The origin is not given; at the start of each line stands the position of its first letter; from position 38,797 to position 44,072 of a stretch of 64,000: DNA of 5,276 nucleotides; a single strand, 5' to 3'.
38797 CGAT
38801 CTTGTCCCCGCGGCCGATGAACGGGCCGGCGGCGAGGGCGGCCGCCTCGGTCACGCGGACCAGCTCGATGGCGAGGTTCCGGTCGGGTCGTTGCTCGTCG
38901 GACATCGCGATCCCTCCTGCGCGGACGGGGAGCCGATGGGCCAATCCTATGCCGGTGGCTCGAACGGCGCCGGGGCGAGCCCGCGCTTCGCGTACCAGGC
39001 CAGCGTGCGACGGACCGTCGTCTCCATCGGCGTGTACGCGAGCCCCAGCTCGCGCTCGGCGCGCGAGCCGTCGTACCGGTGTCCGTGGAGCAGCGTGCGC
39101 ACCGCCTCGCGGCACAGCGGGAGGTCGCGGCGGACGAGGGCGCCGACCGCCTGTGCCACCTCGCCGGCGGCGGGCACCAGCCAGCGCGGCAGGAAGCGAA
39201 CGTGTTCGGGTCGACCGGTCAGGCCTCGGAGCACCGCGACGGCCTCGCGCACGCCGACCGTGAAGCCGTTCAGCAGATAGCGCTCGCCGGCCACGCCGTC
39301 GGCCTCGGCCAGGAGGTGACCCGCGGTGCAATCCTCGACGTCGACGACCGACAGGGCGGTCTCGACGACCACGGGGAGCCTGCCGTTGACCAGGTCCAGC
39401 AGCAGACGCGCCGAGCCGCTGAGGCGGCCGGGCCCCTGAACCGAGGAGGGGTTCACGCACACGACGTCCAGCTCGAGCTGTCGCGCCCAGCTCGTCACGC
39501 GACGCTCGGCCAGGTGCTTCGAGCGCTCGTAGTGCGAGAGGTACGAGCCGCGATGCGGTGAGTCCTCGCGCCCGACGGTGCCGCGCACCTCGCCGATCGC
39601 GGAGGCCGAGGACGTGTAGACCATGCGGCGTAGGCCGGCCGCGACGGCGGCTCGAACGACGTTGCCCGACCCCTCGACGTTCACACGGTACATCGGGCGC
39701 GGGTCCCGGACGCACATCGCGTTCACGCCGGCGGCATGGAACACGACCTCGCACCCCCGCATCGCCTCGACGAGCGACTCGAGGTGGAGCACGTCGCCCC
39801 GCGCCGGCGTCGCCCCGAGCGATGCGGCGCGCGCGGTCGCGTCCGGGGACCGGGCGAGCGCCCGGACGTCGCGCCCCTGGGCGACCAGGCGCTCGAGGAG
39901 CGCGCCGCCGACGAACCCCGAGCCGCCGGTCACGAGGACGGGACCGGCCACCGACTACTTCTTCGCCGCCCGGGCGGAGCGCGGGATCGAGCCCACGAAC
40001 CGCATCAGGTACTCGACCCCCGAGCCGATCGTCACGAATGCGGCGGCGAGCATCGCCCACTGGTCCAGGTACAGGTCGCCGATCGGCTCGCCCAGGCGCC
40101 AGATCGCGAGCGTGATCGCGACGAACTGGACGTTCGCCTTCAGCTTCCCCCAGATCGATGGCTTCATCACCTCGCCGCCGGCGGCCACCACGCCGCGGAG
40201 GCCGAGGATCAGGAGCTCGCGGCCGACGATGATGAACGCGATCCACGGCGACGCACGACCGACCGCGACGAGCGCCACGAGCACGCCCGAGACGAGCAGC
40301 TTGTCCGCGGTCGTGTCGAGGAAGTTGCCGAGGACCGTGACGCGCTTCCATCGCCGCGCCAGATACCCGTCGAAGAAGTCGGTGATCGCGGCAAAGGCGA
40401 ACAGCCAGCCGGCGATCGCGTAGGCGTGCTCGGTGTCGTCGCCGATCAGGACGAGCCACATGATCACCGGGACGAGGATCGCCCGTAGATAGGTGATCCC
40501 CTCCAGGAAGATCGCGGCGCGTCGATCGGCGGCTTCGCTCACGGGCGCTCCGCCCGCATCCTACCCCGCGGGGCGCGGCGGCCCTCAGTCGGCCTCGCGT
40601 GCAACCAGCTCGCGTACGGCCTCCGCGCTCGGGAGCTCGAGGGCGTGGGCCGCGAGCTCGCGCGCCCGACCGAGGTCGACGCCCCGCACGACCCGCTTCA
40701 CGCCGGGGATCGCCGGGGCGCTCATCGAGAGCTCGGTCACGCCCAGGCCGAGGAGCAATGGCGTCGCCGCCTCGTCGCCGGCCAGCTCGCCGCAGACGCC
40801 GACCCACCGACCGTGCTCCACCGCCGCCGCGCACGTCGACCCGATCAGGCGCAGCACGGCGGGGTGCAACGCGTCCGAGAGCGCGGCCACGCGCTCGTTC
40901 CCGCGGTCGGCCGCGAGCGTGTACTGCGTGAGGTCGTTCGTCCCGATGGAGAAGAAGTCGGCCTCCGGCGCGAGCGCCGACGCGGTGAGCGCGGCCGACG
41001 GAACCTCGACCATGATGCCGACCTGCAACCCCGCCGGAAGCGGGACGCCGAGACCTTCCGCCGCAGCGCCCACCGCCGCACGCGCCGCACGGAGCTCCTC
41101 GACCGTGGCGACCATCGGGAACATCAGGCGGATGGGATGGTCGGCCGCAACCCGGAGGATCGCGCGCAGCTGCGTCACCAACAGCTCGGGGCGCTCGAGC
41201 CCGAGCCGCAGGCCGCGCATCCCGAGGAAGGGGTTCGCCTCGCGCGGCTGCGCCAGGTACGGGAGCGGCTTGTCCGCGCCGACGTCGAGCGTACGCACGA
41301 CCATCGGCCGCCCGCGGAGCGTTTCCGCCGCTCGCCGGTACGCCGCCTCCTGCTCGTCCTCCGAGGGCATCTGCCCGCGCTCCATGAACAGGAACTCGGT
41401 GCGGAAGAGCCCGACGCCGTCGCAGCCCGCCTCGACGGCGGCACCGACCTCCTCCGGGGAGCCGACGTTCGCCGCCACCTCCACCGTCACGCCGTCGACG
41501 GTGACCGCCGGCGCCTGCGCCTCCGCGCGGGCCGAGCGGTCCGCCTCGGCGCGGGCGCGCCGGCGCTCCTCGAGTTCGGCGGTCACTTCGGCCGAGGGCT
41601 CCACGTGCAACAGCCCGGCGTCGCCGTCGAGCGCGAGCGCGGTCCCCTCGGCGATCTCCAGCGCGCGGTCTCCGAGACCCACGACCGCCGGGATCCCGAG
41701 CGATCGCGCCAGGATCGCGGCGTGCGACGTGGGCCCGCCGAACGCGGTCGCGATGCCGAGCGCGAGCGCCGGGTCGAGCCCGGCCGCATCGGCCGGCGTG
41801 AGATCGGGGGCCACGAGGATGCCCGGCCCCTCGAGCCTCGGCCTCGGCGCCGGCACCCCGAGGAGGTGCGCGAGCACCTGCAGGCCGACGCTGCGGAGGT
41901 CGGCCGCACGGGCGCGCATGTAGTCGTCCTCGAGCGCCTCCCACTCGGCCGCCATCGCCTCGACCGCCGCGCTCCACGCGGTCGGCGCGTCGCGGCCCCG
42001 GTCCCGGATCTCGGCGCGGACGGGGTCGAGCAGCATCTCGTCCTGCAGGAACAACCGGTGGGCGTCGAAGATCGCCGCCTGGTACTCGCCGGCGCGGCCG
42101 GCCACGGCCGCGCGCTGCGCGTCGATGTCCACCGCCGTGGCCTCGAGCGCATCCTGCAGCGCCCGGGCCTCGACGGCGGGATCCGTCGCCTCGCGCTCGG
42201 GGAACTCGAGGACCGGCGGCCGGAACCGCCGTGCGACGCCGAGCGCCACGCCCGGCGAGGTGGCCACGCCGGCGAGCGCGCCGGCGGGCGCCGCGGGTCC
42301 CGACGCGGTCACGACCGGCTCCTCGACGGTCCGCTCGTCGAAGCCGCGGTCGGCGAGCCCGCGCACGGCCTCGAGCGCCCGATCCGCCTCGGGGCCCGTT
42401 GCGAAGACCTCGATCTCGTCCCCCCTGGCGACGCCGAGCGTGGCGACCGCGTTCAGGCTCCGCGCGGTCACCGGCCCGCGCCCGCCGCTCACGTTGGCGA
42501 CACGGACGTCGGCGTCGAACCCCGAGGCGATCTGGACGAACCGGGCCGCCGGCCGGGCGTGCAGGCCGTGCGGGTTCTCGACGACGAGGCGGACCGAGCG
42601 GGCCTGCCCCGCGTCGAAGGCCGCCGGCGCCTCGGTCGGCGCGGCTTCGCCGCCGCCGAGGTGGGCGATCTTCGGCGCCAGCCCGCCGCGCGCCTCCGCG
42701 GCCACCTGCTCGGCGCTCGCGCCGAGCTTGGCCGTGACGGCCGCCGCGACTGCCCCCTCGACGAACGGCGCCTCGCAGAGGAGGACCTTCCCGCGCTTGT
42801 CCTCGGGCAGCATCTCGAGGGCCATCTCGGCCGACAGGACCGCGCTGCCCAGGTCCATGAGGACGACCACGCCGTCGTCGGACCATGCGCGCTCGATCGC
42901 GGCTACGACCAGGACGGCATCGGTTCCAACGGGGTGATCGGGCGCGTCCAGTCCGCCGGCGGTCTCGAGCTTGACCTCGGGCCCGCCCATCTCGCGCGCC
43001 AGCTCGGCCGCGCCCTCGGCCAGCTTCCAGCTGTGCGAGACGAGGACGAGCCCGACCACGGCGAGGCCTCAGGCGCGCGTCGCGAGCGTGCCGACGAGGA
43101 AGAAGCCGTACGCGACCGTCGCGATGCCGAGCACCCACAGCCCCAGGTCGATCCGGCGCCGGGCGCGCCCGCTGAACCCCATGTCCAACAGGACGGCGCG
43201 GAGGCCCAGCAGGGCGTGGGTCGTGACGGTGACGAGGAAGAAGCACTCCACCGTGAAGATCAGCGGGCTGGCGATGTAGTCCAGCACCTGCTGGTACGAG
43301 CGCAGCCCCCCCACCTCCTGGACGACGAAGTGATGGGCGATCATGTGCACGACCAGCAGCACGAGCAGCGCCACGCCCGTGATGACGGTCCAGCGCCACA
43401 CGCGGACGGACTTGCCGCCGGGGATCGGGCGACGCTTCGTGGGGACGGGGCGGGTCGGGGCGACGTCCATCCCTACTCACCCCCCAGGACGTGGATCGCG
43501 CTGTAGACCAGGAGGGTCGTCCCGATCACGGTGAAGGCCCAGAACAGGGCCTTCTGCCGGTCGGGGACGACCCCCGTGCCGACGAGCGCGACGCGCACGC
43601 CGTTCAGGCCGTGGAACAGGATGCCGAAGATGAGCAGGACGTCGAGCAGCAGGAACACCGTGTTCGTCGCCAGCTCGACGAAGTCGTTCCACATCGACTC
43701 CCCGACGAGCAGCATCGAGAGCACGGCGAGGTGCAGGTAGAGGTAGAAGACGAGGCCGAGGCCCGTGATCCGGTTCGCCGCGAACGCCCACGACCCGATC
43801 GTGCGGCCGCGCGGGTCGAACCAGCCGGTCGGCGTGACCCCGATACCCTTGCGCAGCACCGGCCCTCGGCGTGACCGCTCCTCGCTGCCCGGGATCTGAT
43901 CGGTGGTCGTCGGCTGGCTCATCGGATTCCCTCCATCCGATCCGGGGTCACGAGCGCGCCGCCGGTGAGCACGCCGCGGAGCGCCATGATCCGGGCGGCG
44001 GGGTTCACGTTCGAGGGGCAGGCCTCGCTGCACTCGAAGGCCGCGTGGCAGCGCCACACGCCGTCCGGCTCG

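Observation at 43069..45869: Chimeric glycerol-3-phosphate dehydrogenase: GlpA-type flavoprotein coupled to SdhB/SdhC/SdhD-type subunits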

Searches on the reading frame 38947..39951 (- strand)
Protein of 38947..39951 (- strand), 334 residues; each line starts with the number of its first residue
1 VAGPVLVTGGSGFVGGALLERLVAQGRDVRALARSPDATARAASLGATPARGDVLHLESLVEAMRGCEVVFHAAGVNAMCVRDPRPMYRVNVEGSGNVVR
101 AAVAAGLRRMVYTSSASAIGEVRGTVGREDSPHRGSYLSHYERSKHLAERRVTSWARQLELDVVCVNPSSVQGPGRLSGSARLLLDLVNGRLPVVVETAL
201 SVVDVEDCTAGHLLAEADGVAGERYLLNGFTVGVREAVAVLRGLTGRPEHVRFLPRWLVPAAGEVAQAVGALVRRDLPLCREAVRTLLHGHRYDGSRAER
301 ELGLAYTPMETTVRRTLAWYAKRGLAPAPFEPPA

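Call 44: search_protein_families(library=pfam, proteins=[window:38947-39951:-], max_evalue=0.01)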
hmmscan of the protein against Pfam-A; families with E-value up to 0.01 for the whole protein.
window:38947-39951:- (334 aa): 11 families
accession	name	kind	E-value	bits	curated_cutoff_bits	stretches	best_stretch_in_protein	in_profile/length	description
PF01370.27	Epimerase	-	4.2e-31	108.7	20.9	1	5-191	1-197/240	NAD dependent epimerase/dehydratase family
PF01073.25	3Beta_HSD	-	1.2e-26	93.8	22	1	6-178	1-188/280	3-beta hydroxysteroid dehydrogenase/isomerase family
PF13460.12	NAD_binding_10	-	1.3e-19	71.2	27.2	1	9-170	1-145/184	NAD(P)H-binding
PF07993.18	NAD_binding_4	-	2.8e-13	50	20.1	1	61-173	83-209/258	Male sterility protein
PF05368.20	NmrA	-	1.4e-12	48.3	27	1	5-117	5-109/298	NmrA-like family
PF16363.11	GDP_Man_Dehyd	-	2.9e-12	47.1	27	1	6-176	1-188/332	GDP-mannose 4,6 dehydratase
PF02719.21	Polysacc_synt_2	-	5.2e-08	32.9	20.2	1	5-119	1-132/293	Polysaccharide biosynthesis protein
PF04321.23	RmlD_sub_bind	-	3.1e-07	30.2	27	1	5-153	3-137/287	RmlD substrate binding domain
PF00106.31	adh_short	-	6.6e-05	22.9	26.6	1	5-171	3-182/195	short chain dehydrogenase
PF03807.23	F420_oxidored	-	0.00068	20.6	21.6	1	10-74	6-67/94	NADP oxidoreductase coenzyme F420-dependent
PF08659.16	KR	-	0.0071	16.7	22.6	0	4-119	2-140/180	KR domain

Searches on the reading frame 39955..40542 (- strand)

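Call 44: search_protein_families(library=pfam, proteins=[window:39955-40542:-], max_evalue=0.01)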
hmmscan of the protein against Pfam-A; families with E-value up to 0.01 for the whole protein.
window:39955-40542:- (195 aa): 1 family
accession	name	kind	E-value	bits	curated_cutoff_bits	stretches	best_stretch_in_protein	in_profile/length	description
PF01066.26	CDP-OH_P_transf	-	1.7e-36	126.4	22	1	16-172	7-151/152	CDP-alcohol phosphatidyltransferase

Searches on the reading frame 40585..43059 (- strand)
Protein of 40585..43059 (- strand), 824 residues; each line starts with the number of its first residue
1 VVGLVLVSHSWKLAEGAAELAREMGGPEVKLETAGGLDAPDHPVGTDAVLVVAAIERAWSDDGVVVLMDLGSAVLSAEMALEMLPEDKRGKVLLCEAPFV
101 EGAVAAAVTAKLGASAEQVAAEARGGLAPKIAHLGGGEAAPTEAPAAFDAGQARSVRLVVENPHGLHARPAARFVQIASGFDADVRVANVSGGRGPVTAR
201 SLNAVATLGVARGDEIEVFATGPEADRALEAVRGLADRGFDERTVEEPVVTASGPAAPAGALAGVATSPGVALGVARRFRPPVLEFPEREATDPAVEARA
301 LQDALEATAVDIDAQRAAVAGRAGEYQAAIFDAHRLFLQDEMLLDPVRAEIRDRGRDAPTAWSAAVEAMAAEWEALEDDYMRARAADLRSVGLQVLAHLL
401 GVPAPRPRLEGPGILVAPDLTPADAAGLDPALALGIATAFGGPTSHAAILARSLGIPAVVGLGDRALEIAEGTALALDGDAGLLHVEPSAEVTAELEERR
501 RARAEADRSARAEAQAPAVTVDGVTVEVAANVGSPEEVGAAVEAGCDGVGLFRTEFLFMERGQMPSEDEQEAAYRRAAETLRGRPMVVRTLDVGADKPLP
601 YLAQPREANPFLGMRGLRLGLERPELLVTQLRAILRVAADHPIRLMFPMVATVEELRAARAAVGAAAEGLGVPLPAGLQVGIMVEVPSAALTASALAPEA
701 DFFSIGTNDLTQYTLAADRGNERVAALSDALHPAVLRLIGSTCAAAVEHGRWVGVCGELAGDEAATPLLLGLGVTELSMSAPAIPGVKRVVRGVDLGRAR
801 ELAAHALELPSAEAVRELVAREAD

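Call 3: search_protein_families(library=pfam, proteins=[window:40585-43059:-], max_evalue=0.01)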
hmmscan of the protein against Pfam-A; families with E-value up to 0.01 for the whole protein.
window:40585-43059:- (824 aa): 5 families
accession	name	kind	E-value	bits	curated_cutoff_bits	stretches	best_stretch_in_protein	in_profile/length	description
PF02896.24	PEP-utilizers_C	-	9.4e-109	363.5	22.8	1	511-794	5-291/293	PEP-utilising enzyme, PEP-binding domain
PF05524.18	PEP-utilisers_N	-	4.7e-25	88.5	24.4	1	264-384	2-121/121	PEP-utilising enzyme, N-terminal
PF03610.21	EIIA-man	-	6.6e-25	87.9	21.4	1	3-119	1-115/116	PTS system fructose IIA component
PF00381.24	PTS-HPr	-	4e-23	81.7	23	1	157-235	4-78/81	PTS HPr component phosphorylation site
PF00391.29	PEP-utilizers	-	2.3e-22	78.8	23.1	1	412-482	4-72/72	PEP-utilising enzyme, mobile domain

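Call 4: search_protein_families(library=ncbifam, proteins=[window:40585-43059:-], max_evalue=0.01)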
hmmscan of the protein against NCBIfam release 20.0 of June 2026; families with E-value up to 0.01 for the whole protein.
window:40585-43059:- (824 aa): 34 families (the best 25 are shown)
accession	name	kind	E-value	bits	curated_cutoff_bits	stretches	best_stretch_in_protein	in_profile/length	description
TIGR01417.1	PTS_I_fam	equivalog_domain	1.1e-152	509.4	341.7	1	263-819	2-564/565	phosphoenolpyruvate--protein phosphotransferase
NF008382.0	PRK11177.1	equivalog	1.8e-145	485.9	824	1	262-820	2-566/575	phosphoenolpyruvate-protein phosphotransferase PtsI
NF008283.0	PRK11061.1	equivalog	1.6e-118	397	583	1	262-820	171-732/748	phosphoenolpyruvate--protein phosphotransferase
NF008478.1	PRK11377.1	equivalog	7.7e-113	378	520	1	1-485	1-471/473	dihydroxyacetone kinase phosphoryl donor subunit DhaM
NF005057.0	PRK06464.1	equivalog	1.8e-59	201.6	598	2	576-793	563-787/798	phosphoenolpyruvate synthase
TIGR01418.1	PEP_synth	equivalog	2.3e-55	188.3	739.75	2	577-792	558-780/784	pyruvate, water dikinase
TIGR01828.1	pyru_phos_dikin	equivalog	3.7e-39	134.4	843.45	2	606-785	651-854/865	pyruvate, phosphate dikinase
TIGR02364.1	dha_pts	equivalog_domain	1.5e-38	131.9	98.25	1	2-124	1-122/125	dihydroxyacetone kinase phosphoryl donor subunit DhaM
NF041319.1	PTS-HPr_Halo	equivalog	2.3e-20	72.8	140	1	154-233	3-80/87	phosphocarrier protein HPr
NF008319.0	PRK11109.1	equivalog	1.5e-18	67.3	302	1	153-241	285-373/376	fused PTS fructose transporter subunit IIA/HPr protein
TIGR01003.1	PTS_HPr_family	subfamily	5.5e-16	58.3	47.9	1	156-233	4-78/82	HPr family phosphocarrier protein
NF008146.0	PRK10897.1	equivalog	2.9e-13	49.9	119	1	158-242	7-89/90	PTS phosphocarrier protein NPr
NF010351.0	PRK13779.1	equivalog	6.8e-13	48.3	766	1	156-241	293-378/503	bifunctional PTS system fructose-specific transporter subunit IIA/HPr protein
NF004531.0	PRK05878.1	equivalog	4.1e-11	42.2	456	1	413-549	385-515/534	pyruvate, phosphate dikinase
NF010352.0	PRK13780.1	equivalog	6.3e-11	42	110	1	160-234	8-79/88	phosphocarrier protein HPr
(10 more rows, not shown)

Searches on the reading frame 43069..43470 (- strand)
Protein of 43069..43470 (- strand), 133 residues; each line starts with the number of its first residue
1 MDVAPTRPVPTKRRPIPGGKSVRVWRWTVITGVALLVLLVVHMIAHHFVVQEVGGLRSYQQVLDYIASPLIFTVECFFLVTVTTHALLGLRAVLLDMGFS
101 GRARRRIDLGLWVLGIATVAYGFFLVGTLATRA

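Call 3: search_protein_families(library=pfam, proteins=[window:43069-43470:-], max_evalue=0.01)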
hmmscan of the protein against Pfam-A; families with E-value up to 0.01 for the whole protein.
window:43069-43470:- (133 aa): 1 family
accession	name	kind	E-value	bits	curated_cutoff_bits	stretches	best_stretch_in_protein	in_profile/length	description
PF01127.27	Sdh_cyt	-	3.5e-11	43.7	25.8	1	7-120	5-118/122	Succinate dehydrogenase/Fumarate reductase transmembrane subunit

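Call 4: search_protein_families(library=ncbifam, proteins=[window:43069-43470:-], max_evalue=0.01)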
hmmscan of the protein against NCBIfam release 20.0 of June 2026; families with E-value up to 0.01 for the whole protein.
window:43069-43470:- (133 aa): 4 families
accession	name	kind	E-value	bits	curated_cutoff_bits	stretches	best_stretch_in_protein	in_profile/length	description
TIGR02970.1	succ_dehyd_cytB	equivalog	3.1e-07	30.7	52.3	1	30-120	26-113/120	succinate dehydrogenase, cytochrome b556 subunit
NF010073.0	PRK13554.1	subfamily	3.8e-05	23.4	221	1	20-102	121-198/241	fumarate reductase cytochrome b-556 subunit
TIGR02968.1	succ_dehyd_anc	equivalog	5.1e-05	23.5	41.8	1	20-123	3-101/105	succinate dehydrogenase, hydrophobic membrane anchor protein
TIGR02046.1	sdhC_b558_fam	subfamily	0.008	15.8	96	0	29-99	10-176/212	succinate dehydrogenase (or fumarate reductase) cytochrome b subunit, b558 family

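Call 14: search_solved_structures(query=window:43069-43470:-, max_evalue=1, show_alignments=3)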
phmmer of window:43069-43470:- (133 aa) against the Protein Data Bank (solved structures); distinct sequences matched with E-value up to 1: 1.
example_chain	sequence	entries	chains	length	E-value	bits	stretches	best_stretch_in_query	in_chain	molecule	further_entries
6lum_C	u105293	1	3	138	1.8e-07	34.5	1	4-116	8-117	Succinate dehydrogenase subunit C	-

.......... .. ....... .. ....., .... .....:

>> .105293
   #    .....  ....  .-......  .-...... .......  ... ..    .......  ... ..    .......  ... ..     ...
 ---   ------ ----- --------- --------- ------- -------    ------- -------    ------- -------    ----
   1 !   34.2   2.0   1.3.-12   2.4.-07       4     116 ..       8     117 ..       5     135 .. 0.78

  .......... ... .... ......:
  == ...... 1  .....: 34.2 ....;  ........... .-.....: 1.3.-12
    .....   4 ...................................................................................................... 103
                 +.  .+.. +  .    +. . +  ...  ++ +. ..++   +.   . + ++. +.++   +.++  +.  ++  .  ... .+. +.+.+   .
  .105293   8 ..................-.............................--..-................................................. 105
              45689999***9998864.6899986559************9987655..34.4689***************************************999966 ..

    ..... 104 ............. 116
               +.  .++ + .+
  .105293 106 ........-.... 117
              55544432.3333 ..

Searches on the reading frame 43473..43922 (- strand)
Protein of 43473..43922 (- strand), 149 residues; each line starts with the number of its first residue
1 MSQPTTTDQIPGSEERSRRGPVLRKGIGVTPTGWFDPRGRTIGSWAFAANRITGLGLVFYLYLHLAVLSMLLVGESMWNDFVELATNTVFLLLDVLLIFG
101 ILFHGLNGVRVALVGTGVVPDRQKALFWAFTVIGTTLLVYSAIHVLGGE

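Call 3: search_protein_families(library=pfam, proteins=[window:43473-43922:-], max_evalue=0.01)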
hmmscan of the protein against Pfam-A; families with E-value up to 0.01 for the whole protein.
window:43473-43922:- (149 aa): 2 families
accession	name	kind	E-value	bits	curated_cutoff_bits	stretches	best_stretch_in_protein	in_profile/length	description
PF01127.27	Sdh_cyt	-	9.7e-11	42.3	25.8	1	41-137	17-120/122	Succinate dehydrogenase/Fumarate reductase transmembrane subunit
PF02300.22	Fumarate_red_C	-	0.00012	22.5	24.2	1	51-105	28-82/127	Fumarate reductase subunit C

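Call 4: search_protein_families(library=ncbifam, proteins=[window:43473-43922:-], max_evalue=0.01)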
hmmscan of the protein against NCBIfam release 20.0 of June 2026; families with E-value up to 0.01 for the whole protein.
window:43473-43922:- (149 aa): 1 family
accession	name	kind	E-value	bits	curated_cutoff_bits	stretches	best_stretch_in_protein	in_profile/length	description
TIGR02970.1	succ_dehyd_cytB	equivalog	7.9e-13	48.7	52.3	1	41-144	15-118/120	succinate dehydrogenase, cytochrome b556 subunit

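Call 13: search_solved_structures(query=window:43473-43922:-, max_evalue=1, show_alignments=3)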
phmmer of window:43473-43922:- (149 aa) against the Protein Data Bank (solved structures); distinct sequences matched with E-value up to 1: 5.
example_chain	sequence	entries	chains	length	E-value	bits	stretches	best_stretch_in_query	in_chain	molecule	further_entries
6lum_C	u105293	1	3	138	2.1e-11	47.3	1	42-147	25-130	Succinate dehydrogenase subunit C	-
6lum_D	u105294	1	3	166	0.016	18.5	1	37-130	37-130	Succinate dehydrogenase subunit D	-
4kx6_C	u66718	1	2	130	0.16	15.2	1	67-143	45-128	Fumarate reductase subunit C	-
1kf6_C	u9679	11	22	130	0.18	15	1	68-143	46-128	FUMARATE REDUCTASE 15 KDA HYDROPHOBIC PROTEIN | Fumarate reductase subunit C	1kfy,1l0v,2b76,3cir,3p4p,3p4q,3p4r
6ork_A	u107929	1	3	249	0.9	12.8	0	113-132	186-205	Sel1 repeat protein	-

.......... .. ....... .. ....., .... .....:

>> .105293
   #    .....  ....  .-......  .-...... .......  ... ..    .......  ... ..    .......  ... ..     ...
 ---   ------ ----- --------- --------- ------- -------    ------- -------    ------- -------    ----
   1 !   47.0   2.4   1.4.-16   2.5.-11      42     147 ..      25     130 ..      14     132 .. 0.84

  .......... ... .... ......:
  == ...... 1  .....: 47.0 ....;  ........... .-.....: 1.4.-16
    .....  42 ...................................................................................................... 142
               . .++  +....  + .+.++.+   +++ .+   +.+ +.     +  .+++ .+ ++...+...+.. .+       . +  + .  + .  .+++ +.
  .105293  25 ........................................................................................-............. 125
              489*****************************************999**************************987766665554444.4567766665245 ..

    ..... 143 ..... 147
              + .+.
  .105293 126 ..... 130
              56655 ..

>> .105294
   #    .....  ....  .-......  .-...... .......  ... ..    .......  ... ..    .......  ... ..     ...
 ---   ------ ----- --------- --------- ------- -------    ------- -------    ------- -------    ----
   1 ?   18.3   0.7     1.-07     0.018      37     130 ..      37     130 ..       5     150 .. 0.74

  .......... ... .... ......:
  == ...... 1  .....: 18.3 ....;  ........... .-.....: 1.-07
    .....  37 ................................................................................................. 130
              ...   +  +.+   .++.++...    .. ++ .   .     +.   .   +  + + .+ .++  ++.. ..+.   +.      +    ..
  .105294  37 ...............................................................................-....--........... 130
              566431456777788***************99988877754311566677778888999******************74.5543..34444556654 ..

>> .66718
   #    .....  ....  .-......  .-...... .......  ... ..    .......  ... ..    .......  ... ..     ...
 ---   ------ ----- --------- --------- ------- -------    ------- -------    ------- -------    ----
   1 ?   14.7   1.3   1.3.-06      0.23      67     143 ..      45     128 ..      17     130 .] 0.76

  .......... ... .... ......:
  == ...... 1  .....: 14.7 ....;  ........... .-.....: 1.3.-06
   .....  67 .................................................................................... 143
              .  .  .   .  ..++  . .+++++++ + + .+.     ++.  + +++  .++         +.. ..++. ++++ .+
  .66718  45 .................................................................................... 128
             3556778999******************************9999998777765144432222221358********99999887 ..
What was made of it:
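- Closest known: Di-haem succinate:menaquinone oxidoreductase, complex II with a two-subunit anchor. Same: Best solved match for both anchors (calls 13, 14).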
